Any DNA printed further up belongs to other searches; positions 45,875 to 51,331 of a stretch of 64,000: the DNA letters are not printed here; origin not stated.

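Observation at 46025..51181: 1,718-aa dikinase-like giant with an unrecognised ~975-aa N-terminus and a glucan-water-dikinase-like domain order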

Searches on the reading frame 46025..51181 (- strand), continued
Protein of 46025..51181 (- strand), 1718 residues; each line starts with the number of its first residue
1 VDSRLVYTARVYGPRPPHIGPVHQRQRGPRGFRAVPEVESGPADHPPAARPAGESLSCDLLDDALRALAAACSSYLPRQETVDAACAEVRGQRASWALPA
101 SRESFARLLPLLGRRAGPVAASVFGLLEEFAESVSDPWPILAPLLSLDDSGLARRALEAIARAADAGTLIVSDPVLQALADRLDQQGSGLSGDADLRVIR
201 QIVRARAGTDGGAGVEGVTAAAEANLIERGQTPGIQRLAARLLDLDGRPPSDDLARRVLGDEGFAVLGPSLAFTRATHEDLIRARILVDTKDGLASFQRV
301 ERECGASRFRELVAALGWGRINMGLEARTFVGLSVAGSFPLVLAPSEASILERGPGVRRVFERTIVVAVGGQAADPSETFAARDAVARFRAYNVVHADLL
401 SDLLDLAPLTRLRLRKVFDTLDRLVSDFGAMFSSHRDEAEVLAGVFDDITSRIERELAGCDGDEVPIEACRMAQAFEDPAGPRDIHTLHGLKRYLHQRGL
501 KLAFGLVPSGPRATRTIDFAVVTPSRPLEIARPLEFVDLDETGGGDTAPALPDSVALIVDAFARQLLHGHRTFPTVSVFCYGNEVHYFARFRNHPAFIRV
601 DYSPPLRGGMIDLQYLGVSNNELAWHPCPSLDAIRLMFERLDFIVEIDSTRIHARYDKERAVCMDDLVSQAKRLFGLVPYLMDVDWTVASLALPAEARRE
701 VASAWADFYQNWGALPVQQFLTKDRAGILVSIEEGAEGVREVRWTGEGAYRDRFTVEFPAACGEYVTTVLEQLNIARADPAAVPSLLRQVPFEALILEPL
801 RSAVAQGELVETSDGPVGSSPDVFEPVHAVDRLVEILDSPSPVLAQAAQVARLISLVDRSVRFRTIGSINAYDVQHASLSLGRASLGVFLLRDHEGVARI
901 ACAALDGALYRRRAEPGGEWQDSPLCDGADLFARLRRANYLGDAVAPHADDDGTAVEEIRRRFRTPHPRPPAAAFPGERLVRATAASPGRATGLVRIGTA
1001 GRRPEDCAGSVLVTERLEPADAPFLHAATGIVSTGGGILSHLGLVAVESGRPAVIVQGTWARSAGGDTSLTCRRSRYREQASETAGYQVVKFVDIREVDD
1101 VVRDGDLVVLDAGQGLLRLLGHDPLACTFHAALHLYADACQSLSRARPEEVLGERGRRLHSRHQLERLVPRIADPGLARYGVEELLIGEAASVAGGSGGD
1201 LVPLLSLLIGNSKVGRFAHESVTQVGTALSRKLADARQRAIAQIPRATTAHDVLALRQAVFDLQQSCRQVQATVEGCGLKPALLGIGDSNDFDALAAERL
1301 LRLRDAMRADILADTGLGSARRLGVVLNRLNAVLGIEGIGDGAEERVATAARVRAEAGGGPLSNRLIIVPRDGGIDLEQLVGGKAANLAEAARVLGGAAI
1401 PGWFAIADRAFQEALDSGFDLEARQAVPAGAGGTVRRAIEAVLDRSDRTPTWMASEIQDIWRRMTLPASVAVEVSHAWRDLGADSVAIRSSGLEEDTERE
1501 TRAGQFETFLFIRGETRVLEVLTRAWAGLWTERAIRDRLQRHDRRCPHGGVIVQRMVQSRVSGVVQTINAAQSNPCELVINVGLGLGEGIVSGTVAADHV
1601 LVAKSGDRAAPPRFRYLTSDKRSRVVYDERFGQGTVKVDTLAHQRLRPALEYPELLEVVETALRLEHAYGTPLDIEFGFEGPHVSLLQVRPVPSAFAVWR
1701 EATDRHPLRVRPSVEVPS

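Call 8: search_solved_structures(query=window:46025-51181:-, max_evalue=0.01)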
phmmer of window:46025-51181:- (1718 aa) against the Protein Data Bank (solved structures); distinct sequences matched with E-value up to 0.01: 20.
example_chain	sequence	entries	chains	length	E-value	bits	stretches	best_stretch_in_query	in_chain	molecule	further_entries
8a8e_A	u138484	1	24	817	6.5e-31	110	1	1456-1694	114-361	Phosphoenolpyruvate synthase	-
2ols_A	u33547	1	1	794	2.4e-28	101.5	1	1378-1691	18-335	Phosphoenolpyruvate synthase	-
5fbs_A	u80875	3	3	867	6e-27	96.9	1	1378-1698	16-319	Phosphoenolpyruvate synthase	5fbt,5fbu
5hv1_A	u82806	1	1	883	6.2e-27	96.8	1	1378-1698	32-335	Phosphoenolpyruvate synthase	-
5hv2_A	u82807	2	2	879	6.2e-27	96.8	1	1378-1698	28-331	Phosphoenolpyruvate synthase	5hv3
9dae_A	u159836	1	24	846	1.2e-26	95.8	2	1365-1679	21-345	Phosphoenolpyruvate synthase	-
9goj_A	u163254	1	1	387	9.6e-24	86.2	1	1379-1692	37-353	Phosphoenolpyruvate synthase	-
5hv6_A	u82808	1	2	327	2.3e-23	85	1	1378-1692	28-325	Phosphoenolpyruvate synthase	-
2r82_A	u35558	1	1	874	8.2e-07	30.1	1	965-1050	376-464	Pyruvate, phosphate dikinase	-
1dik_A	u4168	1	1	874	8.2e-07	30.1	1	965-1050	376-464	PYRUVATE PHOSPHATE DIKINASE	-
9pzl_A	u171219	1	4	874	8.2e-07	30.1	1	965-1050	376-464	Pyruvate, phosphate dikinase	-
1kbl_A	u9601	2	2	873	8.6e-07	30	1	965-1050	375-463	PYRUVATE PHOSPHATE DIKINASE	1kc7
2dik_A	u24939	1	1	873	8.7e-07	30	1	965-1050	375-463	PROTEIN (PYRUVATE PHOSPHATE DIKINASE)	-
1ggo_A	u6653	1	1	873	8.8e-07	30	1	965-1050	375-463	PROTEIN (PYRUVATE, PHOSPHATE DIKINASE)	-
1jde_A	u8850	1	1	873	5.5e-06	27.4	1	965-1050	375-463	PYRUVATE, PHOSPHATE DIKINASE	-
2fm4_A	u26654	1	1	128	0.0013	19.5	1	974-1051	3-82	Pyruvate, phosphate dikinase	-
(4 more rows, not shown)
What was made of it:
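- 46067..47086 (-): C-terminal ATP-grasp nucleotide-binding domain (PPDK_N type), aa ~1366-1705. PDB PEP synthase / rifampin phosphotransferase E 1e-27 to 1e-31 (call 8).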

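Call 9: search_protein_families(library=padloc, proteins=[window:46025-51181:-], max_evalue=0.01)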
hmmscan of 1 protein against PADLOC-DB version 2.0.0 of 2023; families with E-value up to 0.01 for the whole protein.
window:46025-51181:- (1718 aa): 0 families
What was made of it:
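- No PADLOC match (call 9).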

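Call 15: find_encoding_contigs(protein=P0001, flank=10000, max_places=2)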
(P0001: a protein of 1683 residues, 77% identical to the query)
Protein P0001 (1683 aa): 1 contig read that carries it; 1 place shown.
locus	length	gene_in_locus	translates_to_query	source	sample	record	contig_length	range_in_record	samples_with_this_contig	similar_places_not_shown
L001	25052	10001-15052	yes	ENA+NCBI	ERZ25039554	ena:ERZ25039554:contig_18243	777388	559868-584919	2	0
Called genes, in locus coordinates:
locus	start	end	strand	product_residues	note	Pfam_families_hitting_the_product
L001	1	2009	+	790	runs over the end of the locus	PF02687:FtsX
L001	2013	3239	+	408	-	PF25967:RND-MFP_C, PF25975:CzcB_C (weak), PF25989:YknX_C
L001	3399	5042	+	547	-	PF01019:G_glu_transpept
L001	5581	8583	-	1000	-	PF22904:NOMO1-like_2nd (faint), PF13620:CarboxypepD_reg, PF13715:CarbopepD_reg_2, PF25183:OMP_b-brl_4, PF00593:TonB_dep_Rec_b-barrel (weak), PF25183:OMP_b-brl_4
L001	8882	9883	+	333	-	PF00015:MCPsignal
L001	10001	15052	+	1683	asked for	PF00391:PEP-utilizers, PF01326:PPDK_N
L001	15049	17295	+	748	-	PF00390:malic, PF03949:Malic_M, PF01515:PTA_PTB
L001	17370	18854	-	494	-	PF00015:MCPsignal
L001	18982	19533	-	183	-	-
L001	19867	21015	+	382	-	-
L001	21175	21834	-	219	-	PF00873:ACR_tran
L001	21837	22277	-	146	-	PF00873:ACR_tran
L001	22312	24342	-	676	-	PF00873:ACR_tran, PF03176:MMPL (weak)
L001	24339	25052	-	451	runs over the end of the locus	PF25917:BSH_RND, PF25973:BSH_CzcB, PF25954:Beta-barrel_RND_2, PF25989:YknX_C (weak), PF25975:CzcB_C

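Call 16: find_encoding_contigs(protein=P0096, flank=10000, max_places=2)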
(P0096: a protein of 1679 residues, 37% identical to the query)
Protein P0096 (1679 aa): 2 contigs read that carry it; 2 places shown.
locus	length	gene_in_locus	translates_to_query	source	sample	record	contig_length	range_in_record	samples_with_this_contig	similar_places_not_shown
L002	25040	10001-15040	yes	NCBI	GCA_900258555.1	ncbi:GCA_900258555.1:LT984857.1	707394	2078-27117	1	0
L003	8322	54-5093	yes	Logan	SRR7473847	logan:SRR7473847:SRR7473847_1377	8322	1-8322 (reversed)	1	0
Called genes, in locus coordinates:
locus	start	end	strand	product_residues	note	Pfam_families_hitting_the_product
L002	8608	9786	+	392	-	PF13495:Phage_int_SAM_4, PF00589:Phage_integrase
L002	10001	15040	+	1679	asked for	PF00391:PEP-utilizers, PF01326:PPDK_N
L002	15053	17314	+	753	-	PF00390:malic, PF03949:Malic_M, PF01515:PTA_PTB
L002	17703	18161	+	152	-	PF00582:Usp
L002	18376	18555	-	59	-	-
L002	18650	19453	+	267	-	PF13302:Acetyltransf_3, PF00583:Acetyltransf_1, PF13673:Acetyltransf_10, PF13508:Acetyltransf_7, PF07238:PilZ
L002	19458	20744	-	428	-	PF00285:Citrate_synt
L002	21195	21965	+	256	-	PF03372:Exo_endo_phos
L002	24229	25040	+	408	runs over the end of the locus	PF05378:Hydant_A_N, PF01968:Hydantoinase_A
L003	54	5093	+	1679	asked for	PF00391:PEP-utilizers, PF01326:PPDK_N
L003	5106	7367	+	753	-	PF00390:malic, PF03949:Malic_M, PF01515:PTA_PTB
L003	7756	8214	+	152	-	PF00582:Usp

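Call 62: find_encoding_contigs(protein=P0084, flank=10000, max_places=1)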
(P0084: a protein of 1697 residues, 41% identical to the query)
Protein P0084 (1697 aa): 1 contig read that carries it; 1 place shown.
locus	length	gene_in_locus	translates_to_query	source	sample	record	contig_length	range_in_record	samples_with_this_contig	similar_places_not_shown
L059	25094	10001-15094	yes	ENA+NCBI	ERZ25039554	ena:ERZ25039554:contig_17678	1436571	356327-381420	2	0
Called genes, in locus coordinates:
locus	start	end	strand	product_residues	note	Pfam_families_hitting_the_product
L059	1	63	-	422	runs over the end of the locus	PF13506:Glyco_transf_21, PF00535:Glycos_transf_2, PF13641:Glyco_tranf_2_3, PF13632:Glyco_trans_2_3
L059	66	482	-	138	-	-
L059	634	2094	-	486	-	PF02347:GDC-P, PF00266:Aminotran_5, PF21478:GcvP2_C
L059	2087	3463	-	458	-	PF02347:GDC-P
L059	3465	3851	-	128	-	PF01597:GCV_H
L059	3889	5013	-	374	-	PF01571:GCV_T, PF08669:GCV_T_C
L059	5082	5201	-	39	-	-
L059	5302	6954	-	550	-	PF02789:Peptidase_M17_N, PF00883:Peptidase_M17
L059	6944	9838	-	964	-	PF00005:ABC_tran (faint), PF02463:SMC_N (faint), PF03193:RsgA_GTPase (faint), PF13191:AAA_16 (faint), PF13304:AAA_21 (faint), PF13555:AAA_29 (faint), PF17760:UvrA_inter, PF17755:UvrA_DNA-bind, +1 more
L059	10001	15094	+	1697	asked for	PF00391:PEP-utilizers, PF01326:PPDK_N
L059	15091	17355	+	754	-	PF00390:malic, PF03949:Malic_M, PF01515:PTA_PTB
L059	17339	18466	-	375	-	PF03977:OAD_beta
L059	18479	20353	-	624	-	PF00682:HMGL-like, PF02436:PYC_OADA, PF00364:Biotin_lipoyl, PF01597:GCV_H (weak), PF25917:BSH_RND (weak)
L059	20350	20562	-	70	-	-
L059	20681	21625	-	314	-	-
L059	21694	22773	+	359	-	PF00089:Trypsin, PF13365:Trypsin_2, PF17820:PDZ_6 (faint), PF13180:PDZ_2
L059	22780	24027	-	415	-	PF12704:MacB_PCD, PF02687:FtsX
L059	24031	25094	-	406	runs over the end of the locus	PF12704:MacB_PCD, PF02687:FtsX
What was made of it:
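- Oxaloacetate decarboxylase next to the pair in L059 (call 62).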

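Call 63: find_encoding_contigs(protein=P0047, flank=10000, max_places=1)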
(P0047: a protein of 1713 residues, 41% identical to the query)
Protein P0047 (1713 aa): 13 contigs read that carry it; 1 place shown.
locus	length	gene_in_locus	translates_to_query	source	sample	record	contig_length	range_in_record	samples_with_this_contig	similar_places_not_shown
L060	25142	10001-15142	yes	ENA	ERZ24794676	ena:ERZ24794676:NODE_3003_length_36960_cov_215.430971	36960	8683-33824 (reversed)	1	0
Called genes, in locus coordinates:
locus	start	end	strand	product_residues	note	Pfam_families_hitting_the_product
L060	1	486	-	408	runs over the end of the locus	-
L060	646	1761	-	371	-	PF13421:Band_7_1, PF01145:Band_7, PF17032:Zn_ribbon_15 (faint), PF07191:Zn_ribbon_6 (faint), PF13248:Zn_ribbon_3 (weak), PF10571:UPF0547 (weak), PF12773:DZR, PF13240:Zn_Ribbon_1 (weak)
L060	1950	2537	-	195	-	-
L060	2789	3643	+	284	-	PF00158:Sigma54_activat (weak), PF01078:Mg_chelatase (faint), PF07724:AAA_2, PF07726:AAA_3 (faint), PF07728:AAA_5, PF10236:DAP3 (faint), PF13401:AAA_22, PF00004:AAA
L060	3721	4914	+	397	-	-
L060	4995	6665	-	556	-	PF02690:Na_Pi_cotrans, PF01895:PhoU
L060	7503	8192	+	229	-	-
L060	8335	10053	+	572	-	PF00390:malic, PF03949:Malic_M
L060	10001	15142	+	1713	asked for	PF00391:PEP-utilizers, PF01326:PPDK_N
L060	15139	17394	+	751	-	PF00390:malic, PF03949:Malic_M, PF01515:PTA_PTB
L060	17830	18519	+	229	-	-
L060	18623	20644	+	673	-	PF13534:Fer4_17 (faint), PF12797:Fer4_2 (faint), PF12838:Fer4_7 (faint), PF13183:Fer4_8, PF13187:Fer4_9, PF13237:Fer4_10 (weak), PF02754:CCG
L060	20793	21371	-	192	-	PF02663:FmdE, PF23475:zf-Tbcl_FmdE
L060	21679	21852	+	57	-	PF08821:CGGC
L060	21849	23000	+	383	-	PF10263:SprT-like, PF10979:DUF2786, PF23771:DUF7168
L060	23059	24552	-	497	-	PF02530:Porin_2 (faint)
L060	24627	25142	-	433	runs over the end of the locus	PF00324:AA_permease, PF13520:AA_permease_2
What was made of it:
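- A genuine malic enzyme directly upstream in L060 (call 63).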

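Call 64: find_encoding_contigs(protein=P0120, flank=10000, max_places=1)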
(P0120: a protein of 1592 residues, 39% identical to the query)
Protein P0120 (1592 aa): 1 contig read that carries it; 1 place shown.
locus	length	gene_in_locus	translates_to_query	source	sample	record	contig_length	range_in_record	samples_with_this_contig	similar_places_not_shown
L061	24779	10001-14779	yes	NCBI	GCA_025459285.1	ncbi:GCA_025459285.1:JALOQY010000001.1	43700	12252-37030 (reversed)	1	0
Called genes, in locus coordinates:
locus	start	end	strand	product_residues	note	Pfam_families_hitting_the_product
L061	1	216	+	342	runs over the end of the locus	PF00005:ABC_tran, PF13304:AAA_21 (faint), PF08402:TOBE_2 (weak)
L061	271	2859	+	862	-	PF10670:DUF4198 (faint), PF13620:CarboxypepD_reg (weak), PF13715:CarbopepD_reg_2 (faint), PF09430:EMC7_beta-sandw (faint), PF14686:fn3_3 (faint), PF13620:CarboxypepD_reg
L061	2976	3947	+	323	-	PF00248:Aldo_ket_red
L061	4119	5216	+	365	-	PF12801:Fer4_5, PF12838:Fer4_7 (faint), PF00037:Fer4 (faint), PF12837:Fer4_6 (faint)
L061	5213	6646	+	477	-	PF13360:PQQ_2, PF01011:PQQ (faint), PF13570:Beta-prop_ACSF4, PF13360:PQQ_2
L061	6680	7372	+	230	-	-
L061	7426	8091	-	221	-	PF08843:AbiEii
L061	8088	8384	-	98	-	-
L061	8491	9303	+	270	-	PF01738:DLH, PF00326:Peptidase_S9 (faint)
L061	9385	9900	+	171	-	-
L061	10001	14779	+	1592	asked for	PF00391:PEP-utilizers, PF01326:PPDK_N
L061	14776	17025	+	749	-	PF00390:malic, PF03949:Malic_M, PF01515:PTA_PTB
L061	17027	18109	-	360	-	PF01594:AI-2E_transport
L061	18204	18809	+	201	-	-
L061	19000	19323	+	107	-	PF13146:TRL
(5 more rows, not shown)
